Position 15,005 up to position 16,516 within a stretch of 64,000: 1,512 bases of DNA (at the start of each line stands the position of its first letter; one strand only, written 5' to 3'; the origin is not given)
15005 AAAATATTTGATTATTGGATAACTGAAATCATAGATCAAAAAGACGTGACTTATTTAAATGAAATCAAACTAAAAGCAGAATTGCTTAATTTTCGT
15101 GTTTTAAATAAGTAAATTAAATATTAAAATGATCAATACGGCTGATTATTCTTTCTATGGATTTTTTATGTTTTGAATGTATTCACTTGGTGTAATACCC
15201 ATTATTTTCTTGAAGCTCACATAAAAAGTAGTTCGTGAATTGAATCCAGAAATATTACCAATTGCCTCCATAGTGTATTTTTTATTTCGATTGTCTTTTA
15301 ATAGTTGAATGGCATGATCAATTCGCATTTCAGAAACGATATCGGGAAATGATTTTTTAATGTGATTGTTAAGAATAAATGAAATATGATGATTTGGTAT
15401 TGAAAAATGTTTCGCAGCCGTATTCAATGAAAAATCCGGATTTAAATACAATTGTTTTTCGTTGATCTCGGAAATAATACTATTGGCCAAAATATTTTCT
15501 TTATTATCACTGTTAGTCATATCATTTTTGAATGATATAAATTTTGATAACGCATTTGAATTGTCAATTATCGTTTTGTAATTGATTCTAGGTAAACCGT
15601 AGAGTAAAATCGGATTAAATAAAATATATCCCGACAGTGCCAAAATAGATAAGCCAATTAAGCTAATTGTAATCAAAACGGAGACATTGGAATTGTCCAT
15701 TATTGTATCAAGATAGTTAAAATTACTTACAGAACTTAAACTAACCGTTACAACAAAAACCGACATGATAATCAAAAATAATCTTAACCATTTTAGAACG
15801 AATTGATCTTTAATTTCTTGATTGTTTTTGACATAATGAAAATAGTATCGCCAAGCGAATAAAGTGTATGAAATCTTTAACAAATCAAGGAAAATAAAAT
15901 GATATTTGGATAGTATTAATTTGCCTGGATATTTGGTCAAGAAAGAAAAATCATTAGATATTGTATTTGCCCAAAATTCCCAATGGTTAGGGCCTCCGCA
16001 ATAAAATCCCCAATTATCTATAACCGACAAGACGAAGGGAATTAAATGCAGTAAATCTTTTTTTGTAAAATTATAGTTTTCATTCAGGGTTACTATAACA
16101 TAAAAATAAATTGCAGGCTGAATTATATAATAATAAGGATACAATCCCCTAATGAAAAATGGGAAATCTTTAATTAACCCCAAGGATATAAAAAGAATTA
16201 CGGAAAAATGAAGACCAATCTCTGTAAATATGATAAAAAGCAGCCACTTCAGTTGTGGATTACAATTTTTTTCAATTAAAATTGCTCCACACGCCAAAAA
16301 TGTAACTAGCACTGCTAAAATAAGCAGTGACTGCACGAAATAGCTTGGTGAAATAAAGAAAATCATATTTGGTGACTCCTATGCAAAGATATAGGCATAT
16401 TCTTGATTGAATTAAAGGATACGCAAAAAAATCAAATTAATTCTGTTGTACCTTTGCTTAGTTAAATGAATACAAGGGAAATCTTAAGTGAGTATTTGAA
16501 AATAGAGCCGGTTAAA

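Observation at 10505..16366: Accessory regulatory island: pseudo-receiver LytTR regulators plus polytopic-membrane AraC-HTH proteins, inserted between tkt and mfd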

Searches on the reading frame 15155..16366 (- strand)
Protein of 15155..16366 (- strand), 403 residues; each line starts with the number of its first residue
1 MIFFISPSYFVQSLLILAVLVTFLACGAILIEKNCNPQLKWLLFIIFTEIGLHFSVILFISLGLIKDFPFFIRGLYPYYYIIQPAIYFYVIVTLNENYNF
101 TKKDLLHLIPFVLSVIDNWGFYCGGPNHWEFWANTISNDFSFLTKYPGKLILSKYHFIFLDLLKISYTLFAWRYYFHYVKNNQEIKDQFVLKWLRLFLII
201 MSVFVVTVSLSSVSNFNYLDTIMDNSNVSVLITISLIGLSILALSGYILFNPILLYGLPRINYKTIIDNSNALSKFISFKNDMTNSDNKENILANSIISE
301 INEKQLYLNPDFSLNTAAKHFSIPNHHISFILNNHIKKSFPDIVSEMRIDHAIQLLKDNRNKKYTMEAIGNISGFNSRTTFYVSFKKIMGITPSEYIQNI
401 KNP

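Call 3: search_protein_families(library=pfam, proteins=[window:15155-16366:-], max_evalue=1)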
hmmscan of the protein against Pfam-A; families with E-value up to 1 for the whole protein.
window:15155-16366:- (403 aa): 2 families
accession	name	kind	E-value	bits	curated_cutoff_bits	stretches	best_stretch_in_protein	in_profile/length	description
PF12833.13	HTH_18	-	1.9e-11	44.5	33.6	1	318-398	2-79/80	Helix-turn-helix domain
PF00165.29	HTH_AraC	-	2.8e-09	37.3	26.6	1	357-398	2-42/42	Bacterial regulatory helix-turn-helix proteins, AraC family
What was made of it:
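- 15155..16366 (-): AraB: 7TM domain (helices 7-31, 37-62, 76-94, 102-117, 153-181, 189-218, 228-250), disordered linker 257-284, AraC DNA-binding domain 285-401. Pfam HTH_18 44.5 bits, HTH_AraC 37.3 bits (call 3).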

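Call 4: search_protein_families(library=ncbifam, proteins=[window:15155-16366:-], max_evalue=1)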
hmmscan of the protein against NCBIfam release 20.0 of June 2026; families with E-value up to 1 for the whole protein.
window:15155-16366:- (403 aa): 15 families
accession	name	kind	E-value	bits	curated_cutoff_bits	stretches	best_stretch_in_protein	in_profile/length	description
NF007693.0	PRK10371.1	equivalog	8.1e-07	28.5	253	1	312-397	215-297/309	transcriptional regulator MelR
TIGR04094.1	adjacent_YSIRK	equivalog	1.8e-05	23.9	200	1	283-396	275-382/383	YSIRK-targeted surface antigen transcriptional regulator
NF007860.0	PRK10572.1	equivalog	0.00017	20.6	208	1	288-400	176-285/292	arabinose operon transcriptional regulator AraC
NF007633.0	PRK10296.1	equivalog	0.00065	19.3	264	1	332-401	210-276/280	transcriptional regulator ChbR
NF011733.0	PRK15186.1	equivalog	0.00065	19.1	403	1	335-398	220-280/291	AraC family transcriptional regulator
NF007243.0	PRK09685.1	equivalog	0.0014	18.2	199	1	343-399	246-301/303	transcriptional regulator FeaR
NF047788.1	TransRegPocR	equivalog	0.0014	18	500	1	296-400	186-291/296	transcriptional regulator PocR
NF006902.0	PRK09393.1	equivalog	0.0016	17.7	425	1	343-401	268-323/327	transcriptional regulator FtrA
NF011732.0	PRK15185.1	equivalog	0.0023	17.3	354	1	338-399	248-306/309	transcriptional regulator HilD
NF049932.1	TranspRegBtr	equivalog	0.003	16.2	900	1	312-399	181-265/531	bacillibactin transport transcriptional regulator Btr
NF007432.1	PRK09978.1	equivalog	0.0061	15.7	500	1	338-400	184-243/274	DNA-binding transcriptional regulator GadX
NF050186.1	TransRegGliRPseudo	equivalog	0.011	15.1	570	1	337-399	277-336/338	AraC family transcriptional regulator GliR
NF049968.1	QhpR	equivalog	0.017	14.3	250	1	337-396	227-283/284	AraC-like transcriptional regulator QhpR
NF040475.1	chlor_reg_RclR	equivalog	0.061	12.6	400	1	343-401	225-280/284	reactive chlorine-specific transcriptional regulator RclR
NF010025.2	PRK13500.1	equivalog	0.13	11.8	525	1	338-398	219-276/282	HTH-type transcriptional activator RhaR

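Call 7: find_homologous_proteins(query=window:15155-16366:-)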
Query window:15155-16366:- (403 aa): 110 proteins with E <= 0.001 among 5961 candidates.
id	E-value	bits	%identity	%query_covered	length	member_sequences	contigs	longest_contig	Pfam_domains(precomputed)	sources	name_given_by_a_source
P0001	6.7e-262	886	100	100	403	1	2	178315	PF12833.14,PF00165.30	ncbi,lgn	-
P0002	4.7e-214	729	82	100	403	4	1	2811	PF12833.14,PF00165.30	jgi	-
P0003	4.8e-214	729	82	100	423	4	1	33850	PF12833.14,PF00165.30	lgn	-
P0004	5.1e-208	709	80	100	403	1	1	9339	PF12833.14,PF00165.30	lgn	-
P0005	3.2e-183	627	71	100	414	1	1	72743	PF12833.14,PF00165.30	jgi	jgi:AraC-like DNA-binding protein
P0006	5.2e-157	541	62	100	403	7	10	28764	PF12833.14,PF00165.30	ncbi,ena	-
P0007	6.9e-155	534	61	100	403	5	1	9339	PF12833.14,PF00165.30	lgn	-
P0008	1.3e-152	526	61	100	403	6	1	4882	PF12833.14,PF00165.30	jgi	-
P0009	7.0e-152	524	61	96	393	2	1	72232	PF12833.14,PF00165.30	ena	-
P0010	9.4e-149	514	61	100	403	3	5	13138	PF12833.14,PF00165.30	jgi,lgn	-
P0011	8.5e-141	488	58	96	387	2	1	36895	PF12833.14,PF00165.30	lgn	-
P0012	4.6e-140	485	57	99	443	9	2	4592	PF12833.14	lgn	-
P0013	2.0e-139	483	59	94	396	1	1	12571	PF12833.14,PF00165.30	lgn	-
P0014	2.3e-139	483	58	100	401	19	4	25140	PF12833.14,PF00165.30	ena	-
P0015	1.4e-136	474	57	94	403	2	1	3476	PF12833.14,PF00165.30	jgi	-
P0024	3.4e-78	281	41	97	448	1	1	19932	PF12833.14,PF00165.30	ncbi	-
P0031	3.5e-72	262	41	95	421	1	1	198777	PF12833.14,PF00165.30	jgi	jgi:AraC-like DNA-binding protein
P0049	5.8e-16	77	24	96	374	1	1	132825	PF12833.14,PF00165.30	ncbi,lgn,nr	ncbi:MAG: helix-turn-helix domain-containing protein [Ignavibacteriales bacterium]|nr:helix-turn-hel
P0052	4.5e-15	74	26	80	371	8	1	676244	PF12833.14,PF00165.30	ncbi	ncbi:hypothetical protein GCM10028818_39430 [Spirosoma horti]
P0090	4.0e-6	44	26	91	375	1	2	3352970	PF12833.14,PF00165.30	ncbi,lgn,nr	ncbi:helix-turn-helix domain-containing protein [Flavobacteriaceae bacterium AU392]|nr:AraC family t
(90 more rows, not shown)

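Call 9: find_encoding_contigs(protein=P0005, flank=10000, max_places=2)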
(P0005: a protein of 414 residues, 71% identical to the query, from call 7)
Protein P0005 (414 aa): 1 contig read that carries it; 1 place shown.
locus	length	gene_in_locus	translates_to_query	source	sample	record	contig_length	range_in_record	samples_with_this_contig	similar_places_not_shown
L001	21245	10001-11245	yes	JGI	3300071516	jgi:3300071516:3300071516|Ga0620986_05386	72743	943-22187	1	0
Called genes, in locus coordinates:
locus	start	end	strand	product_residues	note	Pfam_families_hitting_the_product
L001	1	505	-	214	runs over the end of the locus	PF00027:cNMP_binding, PF13545:HTH_Crp_2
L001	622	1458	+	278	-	PF13509:S1_2, PF17783:WHD_CvfB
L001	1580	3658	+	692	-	-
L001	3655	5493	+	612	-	PF18990:DUF5723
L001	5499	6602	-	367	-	PF13483:Lactamase_B_3, PF12706:Lactamase_B_2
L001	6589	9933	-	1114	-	PF17757:UvrB_inter, PF02559:CarD_TRCF_RID, PF00270:DEAD, PF04851:ResIII, PF22590:Cas3-like_C_2 (faint), PF00271:Helicase_C, PF03461:TRCF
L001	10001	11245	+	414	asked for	PF12833:HTH_18, PF00165:HTH_AraC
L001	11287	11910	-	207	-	-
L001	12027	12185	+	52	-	-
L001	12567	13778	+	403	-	PF12833:HTH_18, PF00165:HTH_AraC (weak)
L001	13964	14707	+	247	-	PF04397:LytTR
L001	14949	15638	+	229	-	PF04397:LytTR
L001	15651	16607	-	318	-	PF02779:Transket_pyr, PF02780:Transketolase_C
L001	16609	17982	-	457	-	PF00092:VWA, PF13519:VWA_2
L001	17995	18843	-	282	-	PF00456:Transketolase_N, PF13292:DXP_synthase_N, PF00676:E1_dh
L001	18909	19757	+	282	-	PF13174:TPR_6 (faint), PF13525:YfiO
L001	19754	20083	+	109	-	PF01192:RNA_pol_Rpb6 (weak)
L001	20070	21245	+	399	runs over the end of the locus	PF02441:Flavoprotein, PF04127:DFP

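Call 10: find_encoding_contigs(protein=P0011, flank=10000, max_places=2)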
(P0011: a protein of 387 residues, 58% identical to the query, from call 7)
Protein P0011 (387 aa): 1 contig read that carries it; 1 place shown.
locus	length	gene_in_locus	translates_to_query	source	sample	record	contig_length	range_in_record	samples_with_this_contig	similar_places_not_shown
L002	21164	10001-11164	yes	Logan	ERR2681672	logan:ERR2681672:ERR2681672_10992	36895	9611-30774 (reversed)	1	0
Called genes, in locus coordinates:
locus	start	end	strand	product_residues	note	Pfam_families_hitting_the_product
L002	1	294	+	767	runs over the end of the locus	PF18911:PKD_4, PF00801:PKD (weak), PF18911:PKD_4 (weak), PF00801:PKD (weak), PF18911:PKD_4, PF13585:CHU_C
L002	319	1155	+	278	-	PF13509:S1_2, PF17783:WHD_CvfB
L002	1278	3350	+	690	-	-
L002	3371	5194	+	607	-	PF18990:DUF5723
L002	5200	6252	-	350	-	PF13483:Lactamase_B_3, PF12706:Lactamase_B_2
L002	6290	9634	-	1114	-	PF17757:UvrB_inter, PF02559:CarD_TRCF_RID, PF00270:DEAD, PF04851:ResIII, PF22590:Cas3-like_C_2 (faint), PF00271:Helicase_C, PF03461:TRCF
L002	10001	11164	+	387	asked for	PF12833:HTH_18, PF00165:HTH_AraC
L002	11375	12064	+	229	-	PF04397:LytTR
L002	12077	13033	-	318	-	PF02779:Transket_pyr, PF02780:Transketolase_C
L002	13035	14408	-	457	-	PF00092:VWA, PF13519:VWA_2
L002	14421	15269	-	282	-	PF00456:Transketolase_N, PF13292:DXP_synthase_N, PF00676:E1_dh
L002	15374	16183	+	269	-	PF13525:YfiO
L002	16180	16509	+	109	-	PF01192:RNA_pol_Rpb6 (weak)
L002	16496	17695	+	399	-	PF02441:Flavoprotein, PF04127:DFP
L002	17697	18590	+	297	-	PF16119:DUF4835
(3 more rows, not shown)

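Call 11: find_encoding_contigs(protein=P0024, flank=10000, max_places=2)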
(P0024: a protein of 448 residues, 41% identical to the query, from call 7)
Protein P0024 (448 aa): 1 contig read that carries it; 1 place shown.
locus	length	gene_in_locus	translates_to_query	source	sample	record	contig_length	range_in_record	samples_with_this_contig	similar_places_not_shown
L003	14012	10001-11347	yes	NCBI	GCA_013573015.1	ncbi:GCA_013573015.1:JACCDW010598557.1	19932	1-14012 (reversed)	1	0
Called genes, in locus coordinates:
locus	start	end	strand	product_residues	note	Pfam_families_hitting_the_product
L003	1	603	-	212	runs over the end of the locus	PF00027:cNMP_binding, PF13545:HTH_Crp_2, PF00325:Crp (faint)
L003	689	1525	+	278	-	PF13509:S1_2, PF17783:WHD_CvfB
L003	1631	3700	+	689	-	-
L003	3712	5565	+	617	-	PF18990:DUF5723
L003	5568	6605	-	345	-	PF13483:Lactamase_B_3, PF12706:Lactamase_B_2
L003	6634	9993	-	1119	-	PF17757:UvrB_inter, PF02559:CarD_TRCF_RID, PF00270:DEAD, PF04851:ResIII, PF22590:Cas3-like_C_2 (faint), PF00271:Helicase_C, PF03461:TRCF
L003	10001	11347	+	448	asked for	PF12833:HTH_18, PF00165:HTH_AraC (weak)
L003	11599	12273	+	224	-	PF04397:LytTR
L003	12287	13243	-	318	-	PF02779:Transket_pyr, PF02780:Transketolase_C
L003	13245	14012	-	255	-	?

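Call 20: find_encoding_contigs(protein=P0049, flank=6000, max_places=2)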
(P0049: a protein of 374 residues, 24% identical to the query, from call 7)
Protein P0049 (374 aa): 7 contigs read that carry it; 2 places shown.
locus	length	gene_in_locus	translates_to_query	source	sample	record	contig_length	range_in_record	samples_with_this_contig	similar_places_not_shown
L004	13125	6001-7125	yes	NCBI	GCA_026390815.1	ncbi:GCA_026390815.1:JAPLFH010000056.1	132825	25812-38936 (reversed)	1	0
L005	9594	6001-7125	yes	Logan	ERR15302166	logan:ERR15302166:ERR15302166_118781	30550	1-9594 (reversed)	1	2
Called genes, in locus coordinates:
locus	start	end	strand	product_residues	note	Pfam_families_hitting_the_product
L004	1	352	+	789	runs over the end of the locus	PF13620:CarboxypepD_reg, PF13715:CarbopepD_reg_2, PF07715:Plug (weak)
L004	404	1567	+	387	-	PF06966:DUF1295, PF04191:PEMT, PF04140:ICMT (faint)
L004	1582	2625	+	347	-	PF13483:Lactamase_B_3, PF12706:Lactamase_B_2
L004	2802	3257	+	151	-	PF01209:Ubie_methyltran, PF13489:Methyltransf_23, PF01135:PCMT, PF12847:Methyltransf_18 (weak), PF13847:Methyltransf_31, PF13649:Methyltransf_25, PF08241:Methyltransf_11, PF08242:Methyltransf_12 (weak)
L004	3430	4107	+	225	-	PF00072:Response_reg, PF00486:Trans_reg_C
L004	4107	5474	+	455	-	PF00672:HAMP, PF00512:HisKA, PF02518:HATPase_c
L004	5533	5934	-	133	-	PF00583:Acetyltransf_1, PF13673:Acetyltransf_10 (weak), PF13508:Acetyltransf_7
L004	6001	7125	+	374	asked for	PF12833:HTH_18, PF00165:HTH_AraC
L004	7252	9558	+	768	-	PF13620:CarboxypepD_reg, PF13715:CarbopepD_reg_2, PF07715:Plug (weak), PF00593:TonB_dep_Rec_b-barrel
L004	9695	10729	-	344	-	PF00487:FA_desaturase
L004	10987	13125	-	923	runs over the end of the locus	PF03699:UPF0182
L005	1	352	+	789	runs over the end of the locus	PF13620:CarboxypepD_reg, PF13715:CarbopepD_reg_2, PF07715:Plug (weak)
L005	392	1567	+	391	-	PF06966:DUF1295, PF04191:PEMT, PF04140:ICMT (faint)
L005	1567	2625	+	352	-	PF13483:Lactamase_B_3, PF12706:Lactamase_B_2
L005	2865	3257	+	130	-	PF01135:PCMT (weak), PF01209:Ubie_methyltran (weak), PF08241:Methyltransf_11, PF08242:Methyltransf_12 (weak), PF13489:Methyltransf_23 (weak), PF13649:Methyltransf_25, PF13847:Methyltransf_31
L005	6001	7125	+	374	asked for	PF12833:HTH_18, PF00165:HTH_AraC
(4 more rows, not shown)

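Call 21: find_encoding_contigs(protein=P0031, flank=8000, max_places=2)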
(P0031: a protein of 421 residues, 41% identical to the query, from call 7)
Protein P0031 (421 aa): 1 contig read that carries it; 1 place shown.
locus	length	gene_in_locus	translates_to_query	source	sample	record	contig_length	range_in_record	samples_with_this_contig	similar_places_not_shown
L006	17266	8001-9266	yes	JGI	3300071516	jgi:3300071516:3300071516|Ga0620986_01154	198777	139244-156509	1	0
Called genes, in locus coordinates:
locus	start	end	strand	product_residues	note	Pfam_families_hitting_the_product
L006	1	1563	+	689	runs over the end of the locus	-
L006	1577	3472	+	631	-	PF18990:DUF5723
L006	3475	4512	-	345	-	PF13483:Lactamase_B_3, PF12706:Lactamase_B_2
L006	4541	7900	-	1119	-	PF17757:UvrB_inter, PF02559:CarD_TRCF_RID, PF00270:DEAD, PF04851:ResIII, PF22590:Cas3-like_C_2 (faint), PF00271:Helicase_C, PF03461:TRCF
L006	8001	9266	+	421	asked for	PF12833:HTH_18, PF00165:HTH_AraC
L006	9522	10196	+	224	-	PF04397:LytTR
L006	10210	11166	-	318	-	PF02779:Transket_pyr, PF02780:Transketolase_C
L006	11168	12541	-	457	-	PF00092:VWA, PF13519:VWA_2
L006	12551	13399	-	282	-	PF00456:Transketolase_N, PF13292:DXP_synthase_N, PF00676:E1_dh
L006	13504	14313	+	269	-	PF13174:TPR_6 (faint), PF13525:YfiO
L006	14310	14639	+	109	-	PF01192:RNA_pol_Rpb6 (weak)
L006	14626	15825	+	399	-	PF02441:Flavoprotein, PF04127:DFP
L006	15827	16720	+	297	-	PF16119:DUF4835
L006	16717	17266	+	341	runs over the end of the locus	PF01761:DHQ_synthase, PF24621:DHQS_C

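Call 25: predict_structure(alignment_id=A2)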
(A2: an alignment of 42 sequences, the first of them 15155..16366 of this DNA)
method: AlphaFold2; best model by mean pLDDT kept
length: 403 residues; sequences in the alignment: 42
mean_pLDDT: 81.0   pTM: 0.62
mean pLDDT of the five models: 81.0, 81.0, 80.9, 79.9, 79.5
residues with pLDDT >= 90: 140; 70-90: 194; 50-70: 32; < 50: 37
segments of 3 or more residues with pLDDT < 50: 1-3, 216-223, 260-284
pLDDT, mean of each block of 10 residues (from residue 1): 61 91 94 86 94 90 89 91 95 88 94 94 94 88 86 87 94 93 74 93 88 53 56 85 91 71 34 34 52 84 87 86 80 83 88 78 75 87 82 79 55
secondary structure, 60 per line:
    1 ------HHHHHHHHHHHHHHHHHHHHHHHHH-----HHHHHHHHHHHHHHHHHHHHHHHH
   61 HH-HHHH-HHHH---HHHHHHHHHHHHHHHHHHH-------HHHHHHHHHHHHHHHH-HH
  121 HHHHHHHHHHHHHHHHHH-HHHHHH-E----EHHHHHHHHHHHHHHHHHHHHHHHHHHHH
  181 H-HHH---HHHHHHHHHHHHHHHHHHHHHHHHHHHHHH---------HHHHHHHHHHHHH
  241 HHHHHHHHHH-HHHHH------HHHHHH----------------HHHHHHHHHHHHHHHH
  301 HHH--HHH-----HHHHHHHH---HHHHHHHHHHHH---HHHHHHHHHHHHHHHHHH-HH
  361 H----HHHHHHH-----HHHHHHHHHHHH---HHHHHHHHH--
elements in order: H7-31 H37-62 H64-67 H69-72 H76-94 H102-117 H119-138 H140-145 H153-181 H189-218 H228-250 H252-256 H263-268 H285-303 H314-321 H325-336 H340-357 H366-372 H378-389 H393-401
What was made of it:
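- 15155..16366 (-): AF2 pLDDT 81 (call 25).
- On Transmembrane transcription regulators (TTR): The AF2 model has seven helices (call 25).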

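Call 37: search_protein_families(library=phrogs, proteins=[window:15155-16366:-], max_evalue=0.1)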
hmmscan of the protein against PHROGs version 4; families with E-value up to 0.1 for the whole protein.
window:15155-16366:- (403 aa): 3 families
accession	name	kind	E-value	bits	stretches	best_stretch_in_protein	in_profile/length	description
phrog_7620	-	transcription regulation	4.6e-15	56.2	1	291-401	547-653/678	transcriptional regulator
phrog_1450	-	unknown function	1.9e-06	28.7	1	335-401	189-251/254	-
phrog_11275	-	unknown function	2.1e-05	24.7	1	308-400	233-322/338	-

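Call 38: search_protein_families(library=padloc, proteins=[window:15155-16366:-], max_evalue=0.1)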
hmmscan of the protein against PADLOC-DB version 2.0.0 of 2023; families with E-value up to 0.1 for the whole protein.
window:15155-16366:- (403 aa): 0 families

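Call 44: search_protein_families(library=pfam, alignment_id=A4, max_evalue=0.001)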
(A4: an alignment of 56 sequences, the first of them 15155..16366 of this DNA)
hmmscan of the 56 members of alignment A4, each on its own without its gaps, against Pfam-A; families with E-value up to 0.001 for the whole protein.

A. member 1, window:15155-16366:- (403 aa): 2 families
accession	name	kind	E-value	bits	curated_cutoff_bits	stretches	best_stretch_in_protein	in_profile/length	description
PF12833.13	HTH_18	-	1.9e-11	44.5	33.6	1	318-398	2-79/80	Helix-turn-helix domain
PF00165.29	HTH_AraC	-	2.8e-09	37.3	26.6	1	357-398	2-42/42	Bacterial regulatory helix-turn-helix proteins, AraC family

B. families by the number of members that match (of 56 scanned): 7 families
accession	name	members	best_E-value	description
PF12833.13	HTH_18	55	3.2e-22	Helix-turn-helix domain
PF00165.29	HTH_AraC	55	1.6e-14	Bacterial regulatory helix-turn-helix proteins, AraC family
PF00069.31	Pkinase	1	1.5e-46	Protein kinase domain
PF07714.23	PK_Tyr_Ser-Thr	1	1.1e-27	Protein tyrosine and serine/threonine kinase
PF08395.17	7tm_7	1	1.6e-05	7tm Chemosensory receptor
PF01381.28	HTH_3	1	0.00046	Helix-turn-helix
PF00499.25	Oxidored_q3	1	0.00078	NADH-ubiquinone/plastoquinone oxidoreductase chain 6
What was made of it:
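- On 7TMR-DISM / 5TMR-LYT bacterial sensor TM domains: Of 56 sampled proteins with the same TM domain, 55 carry AraC and none a histidine-kinase domain (call 44).
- Tried and rejected: Kinase-derived sensor domain: rejected (no Pfam sensor hit; the domain is almost always fused to AraC; calls 3, 44).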
